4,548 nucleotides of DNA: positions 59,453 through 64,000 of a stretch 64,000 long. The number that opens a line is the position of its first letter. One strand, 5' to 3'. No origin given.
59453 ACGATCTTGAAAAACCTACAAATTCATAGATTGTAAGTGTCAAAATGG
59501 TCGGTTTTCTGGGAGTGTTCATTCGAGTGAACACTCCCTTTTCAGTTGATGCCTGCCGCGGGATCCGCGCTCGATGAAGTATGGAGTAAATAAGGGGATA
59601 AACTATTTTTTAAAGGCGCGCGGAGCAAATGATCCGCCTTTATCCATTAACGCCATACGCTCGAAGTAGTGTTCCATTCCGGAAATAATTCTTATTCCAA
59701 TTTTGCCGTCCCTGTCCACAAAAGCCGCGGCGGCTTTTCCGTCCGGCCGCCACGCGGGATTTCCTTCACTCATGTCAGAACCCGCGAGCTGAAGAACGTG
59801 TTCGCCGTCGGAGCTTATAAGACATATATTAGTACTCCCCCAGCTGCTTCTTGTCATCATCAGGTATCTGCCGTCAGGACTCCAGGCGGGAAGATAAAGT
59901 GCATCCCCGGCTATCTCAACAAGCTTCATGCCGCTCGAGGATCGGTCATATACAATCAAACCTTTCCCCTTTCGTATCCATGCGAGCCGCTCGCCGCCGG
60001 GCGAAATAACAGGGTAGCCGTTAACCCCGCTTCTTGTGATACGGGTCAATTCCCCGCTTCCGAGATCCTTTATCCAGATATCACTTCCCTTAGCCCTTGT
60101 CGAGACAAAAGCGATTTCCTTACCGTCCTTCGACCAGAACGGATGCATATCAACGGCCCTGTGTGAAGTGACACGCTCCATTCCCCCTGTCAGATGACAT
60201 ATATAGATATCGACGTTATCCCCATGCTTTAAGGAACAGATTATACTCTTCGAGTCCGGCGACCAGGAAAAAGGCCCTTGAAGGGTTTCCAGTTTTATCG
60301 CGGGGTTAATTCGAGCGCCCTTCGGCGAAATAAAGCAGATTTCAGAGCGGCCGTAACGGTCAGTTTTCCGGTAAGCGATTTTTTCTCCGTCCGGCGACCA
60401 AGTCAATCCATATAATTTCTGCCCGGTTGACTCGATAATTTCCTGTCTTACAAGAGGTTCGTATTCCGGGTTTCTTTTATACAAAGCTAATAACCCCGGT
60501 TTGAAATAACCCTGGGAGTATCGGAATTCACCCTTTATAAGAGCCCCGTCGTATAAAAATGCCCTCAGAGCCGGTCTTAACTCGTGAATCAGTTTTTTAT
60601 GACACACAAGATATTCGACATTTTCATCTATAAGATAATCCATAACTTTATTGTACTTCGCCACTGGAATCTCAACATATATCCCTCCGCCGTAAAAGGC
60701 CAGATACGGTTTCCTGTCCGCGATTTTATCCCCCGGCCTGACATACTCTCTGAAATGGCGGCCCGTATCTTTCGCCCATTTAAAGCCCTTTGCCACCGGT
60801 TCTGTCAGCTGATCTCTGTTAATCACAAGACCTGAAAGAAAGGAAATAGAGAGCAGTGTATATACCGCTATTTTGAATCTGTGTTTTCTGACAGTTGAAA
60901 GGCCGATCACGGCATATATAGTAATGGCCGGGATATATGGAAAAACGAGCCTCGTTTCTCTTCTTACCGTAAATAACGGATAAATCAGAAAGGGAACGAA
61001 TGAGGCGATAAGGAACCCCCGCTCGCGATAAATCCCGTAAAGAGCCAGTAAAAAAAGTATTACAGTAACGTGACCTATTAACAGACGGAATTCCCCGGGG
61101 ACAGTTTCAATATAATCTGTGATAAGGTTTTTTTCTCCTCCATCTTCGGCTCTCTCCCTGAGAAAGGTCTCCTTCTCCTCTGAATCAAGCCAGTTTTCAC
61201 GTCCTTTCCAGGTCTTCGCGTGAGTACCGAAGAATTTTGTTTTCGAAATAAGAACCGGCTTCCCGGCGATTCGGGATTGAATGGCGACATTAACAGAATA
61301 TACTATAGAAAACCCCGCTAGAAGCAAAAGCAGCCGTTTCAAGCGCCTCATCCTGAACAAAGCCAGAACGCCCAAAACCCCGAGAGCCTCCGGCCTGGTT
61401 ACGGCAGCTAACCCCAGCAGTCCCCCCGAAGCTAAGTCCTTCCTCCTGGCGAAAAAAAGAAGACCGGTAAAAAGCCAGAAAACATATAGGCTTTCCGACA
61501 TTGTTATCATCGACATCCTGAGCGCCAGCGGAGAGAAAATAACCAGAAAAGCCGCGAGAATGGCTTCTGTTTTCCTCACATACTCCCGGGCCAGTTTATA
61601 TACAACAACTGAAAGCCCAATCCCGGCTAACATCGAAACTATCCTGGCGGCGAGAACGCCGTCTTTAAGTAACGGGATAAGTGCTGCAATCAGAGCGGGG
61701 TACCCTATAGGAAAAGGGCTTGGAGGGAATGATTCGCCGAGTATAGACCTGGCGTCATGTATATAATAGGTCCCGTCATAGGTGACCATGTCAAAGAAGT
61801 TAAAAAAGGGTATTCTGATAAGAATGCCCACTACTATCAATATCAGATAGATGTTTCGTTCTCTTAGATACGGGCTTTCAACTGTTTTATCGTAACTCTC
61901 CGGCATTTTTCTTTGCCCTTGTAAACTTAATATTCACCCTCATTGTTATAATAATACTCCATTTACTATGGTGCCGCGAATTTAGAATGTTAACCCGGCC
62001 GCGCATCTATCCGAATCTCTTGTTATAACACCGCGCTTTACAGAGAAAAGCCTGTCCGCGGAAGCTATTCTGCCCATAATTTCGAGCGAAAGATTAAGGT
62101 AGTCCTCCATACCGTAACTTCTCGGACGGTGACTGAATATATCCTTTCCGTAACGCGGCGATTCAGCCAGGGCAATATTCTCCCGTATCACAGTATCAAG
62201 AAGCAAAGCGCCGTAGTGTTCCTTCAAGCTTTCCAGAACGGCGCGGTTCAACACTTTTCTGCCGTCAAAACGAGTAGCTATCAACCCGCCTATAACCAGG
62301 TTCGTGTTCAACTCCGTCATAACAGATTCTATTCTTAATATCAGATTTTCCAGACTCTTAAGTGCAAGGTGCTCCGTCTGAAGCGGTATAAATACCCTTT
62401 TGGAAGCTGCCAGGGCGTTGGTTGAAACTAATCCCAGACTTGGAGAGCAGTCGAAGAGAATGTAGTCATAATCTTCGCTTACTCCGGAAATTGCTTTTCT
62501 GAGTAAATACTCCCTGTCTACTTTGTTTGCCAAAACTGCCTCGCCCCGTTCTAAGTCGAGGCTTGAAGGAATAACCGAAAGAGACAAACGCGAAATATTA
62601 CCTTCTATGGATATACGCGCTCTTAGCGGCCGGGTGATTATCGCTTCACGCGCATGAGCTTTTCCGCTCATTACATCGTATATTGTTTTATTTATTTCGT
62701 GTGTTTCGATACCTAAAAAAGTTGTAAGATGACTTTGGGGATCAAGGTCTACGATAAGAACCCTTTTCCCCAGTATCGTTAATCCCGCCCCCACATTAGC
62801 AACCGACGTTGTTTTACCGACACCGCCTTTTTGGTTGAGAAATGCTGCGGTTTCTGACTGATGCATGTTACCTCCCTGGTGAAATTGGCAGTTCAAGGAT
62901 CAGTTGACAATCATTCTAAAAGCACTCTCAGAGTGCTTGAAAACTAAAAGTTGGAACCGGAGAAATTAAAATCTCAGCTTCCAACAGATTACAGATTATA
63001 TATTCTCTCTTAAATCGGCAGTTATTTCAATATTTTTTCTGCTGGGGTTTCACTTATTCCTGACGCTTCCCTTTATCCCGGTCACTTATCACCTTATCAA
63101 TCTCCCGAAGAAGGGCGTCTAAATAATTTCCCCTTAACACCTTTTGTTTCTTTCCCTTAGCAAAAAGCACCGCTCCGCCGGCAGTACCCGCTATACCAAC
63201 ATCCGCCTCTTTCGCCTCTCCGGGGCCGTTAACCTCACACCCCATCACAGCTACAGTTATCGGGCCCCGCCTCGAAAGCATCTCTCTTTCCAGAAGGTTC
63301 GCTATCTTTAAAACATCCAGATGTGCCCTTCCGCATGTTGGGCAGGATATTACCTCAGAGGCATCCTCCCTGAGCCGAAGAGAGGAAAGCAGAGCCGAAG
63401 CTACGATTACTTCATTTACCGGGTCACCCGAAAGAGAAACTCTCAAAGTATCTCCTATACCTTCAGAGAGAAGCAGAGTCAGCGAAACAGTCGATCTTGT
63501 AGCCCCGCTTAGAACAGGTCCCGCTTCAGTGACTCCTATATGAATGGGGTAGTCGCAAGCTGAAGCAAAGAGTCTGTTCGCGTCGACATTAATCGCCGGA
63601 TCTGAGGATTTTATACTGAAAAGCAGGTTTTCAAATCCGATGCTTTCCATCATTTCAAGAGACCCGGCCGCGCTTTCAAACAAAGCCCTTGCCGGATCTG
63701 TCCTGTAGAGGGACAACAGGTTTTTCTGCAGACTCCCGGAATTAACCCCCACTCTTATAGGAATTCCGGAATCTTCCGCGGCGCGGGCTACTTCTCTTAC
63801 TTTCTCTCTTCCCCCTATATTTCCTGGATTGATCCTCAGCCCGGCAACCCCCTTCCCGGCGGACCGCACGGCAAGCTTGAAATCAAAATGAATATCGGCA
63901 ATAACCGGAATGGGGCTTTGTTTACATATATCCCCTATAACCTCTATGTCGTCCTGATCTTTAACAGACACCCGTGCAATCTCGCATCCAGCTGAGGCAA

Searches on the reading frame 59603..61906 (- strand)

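Call 27: search_protein_families(library=pfam, proteins=[window:59603-61906:-], max_evalue=0.001)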
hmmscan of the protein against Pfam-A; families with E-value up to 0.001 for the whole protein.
window:59603-61906:- (767 aa): 5 families
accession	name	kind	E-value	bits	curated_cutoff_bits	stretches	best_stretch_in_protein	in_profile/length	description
PF07676.18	PD40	-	2.4e-23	81.9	20.9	1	577-612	2-38/38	WD40-like Beta Propeller Repeat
PF13231.12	PMT_2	-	5.1e-07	30.5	26.1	1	66-174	3-118/160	Dolichyl-phosphate-mannose-protein mannosyltransferase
PF00930.27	DPPIV_N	-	1.5e-06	27.7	22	0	567-629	25-84/354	Dipeptidyl peptidase IV (DPP IV) N-terminal region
PF25174.1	Beta-prop_THOC3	-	3.7e-06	26.6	305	0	494-600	87-188/272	THOC3 beta-propeller domain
PF02366.24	PMT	-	2.8e-05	24.2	22.7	1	85-155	83-154/245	Dolichyl-phosphate-mannose-protein mannosyltransferase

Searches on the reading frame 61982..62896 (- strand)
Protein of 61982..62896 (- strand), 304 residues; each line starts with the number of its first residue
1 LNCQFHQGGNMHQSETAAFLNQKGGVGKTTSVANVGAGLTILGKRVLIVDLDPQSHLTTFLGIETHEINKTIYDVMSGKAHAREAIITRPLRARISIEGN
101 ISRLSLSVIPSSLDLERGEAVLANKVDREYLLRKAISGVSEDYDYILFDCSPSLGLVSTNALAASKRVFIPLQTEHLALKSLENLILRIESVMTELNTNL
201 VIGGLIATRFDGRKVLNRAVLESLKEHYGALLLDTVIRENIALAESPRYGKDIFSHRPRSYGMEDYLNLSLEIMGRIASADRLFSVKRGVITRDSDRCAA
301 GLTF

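Call 27: search_protein_families(library=pfam, proteins=[window:61982-62896:-], max_evalue=0.001)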
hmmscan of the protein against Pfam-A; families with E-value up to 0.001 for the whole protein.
window:61982-62896:- (304 aa): 7 families
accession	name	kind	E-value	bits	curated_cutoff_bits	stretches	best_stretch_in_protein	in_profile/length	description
PF13614.12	AAA_31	-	1.1e-48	165.9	27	1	16-201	3-176/177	AAA domain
PF01656.29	CbiA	-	1.3e-21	77.3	25.4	1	18-251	2-123/125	CobQ/CobB/MinD/ParA nucleotide binding domain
PF00142.24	Fer4_NifH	-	3.8e-09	36.9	25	1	22-84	7-66/271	4Fe-4S iron sulfur cluster binding proteins, NifH/frxC family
PF06564.18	CBP_BcsQ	-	2.2e-08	34.4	21.3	1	23-65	10-52/234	Cellulose biosynthesis protein BcsQ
PF02374.21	ArsA_ATPase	-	2.7e-07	30.5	24.3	1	19-67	5-53/305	Anion-transporting ATPase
PF09140.17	MipZ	-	1.1e-05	25.3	20.7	0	19-61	5-48/262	ATPase MipZ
PF10609.15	ParA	-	0.00017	21.5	27.1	1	20-67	9-57/246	NUBPL iron-transfer P-loop NTPase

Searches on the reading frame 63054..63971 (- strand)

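Call 27: search_protein_families(library=pfam, proteins=[window:63054-63971:-], max_evalue=0.001)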
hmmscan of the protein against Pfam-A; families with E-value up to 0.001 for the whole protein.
window:63054-63971:- (305 aa): 1 family
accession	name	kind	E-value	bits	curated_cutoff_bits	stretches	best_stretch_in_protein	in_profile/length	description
PF04551.19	GcpE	-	5.4e-106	354.9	32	1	2-292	51-342/343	GcpE protein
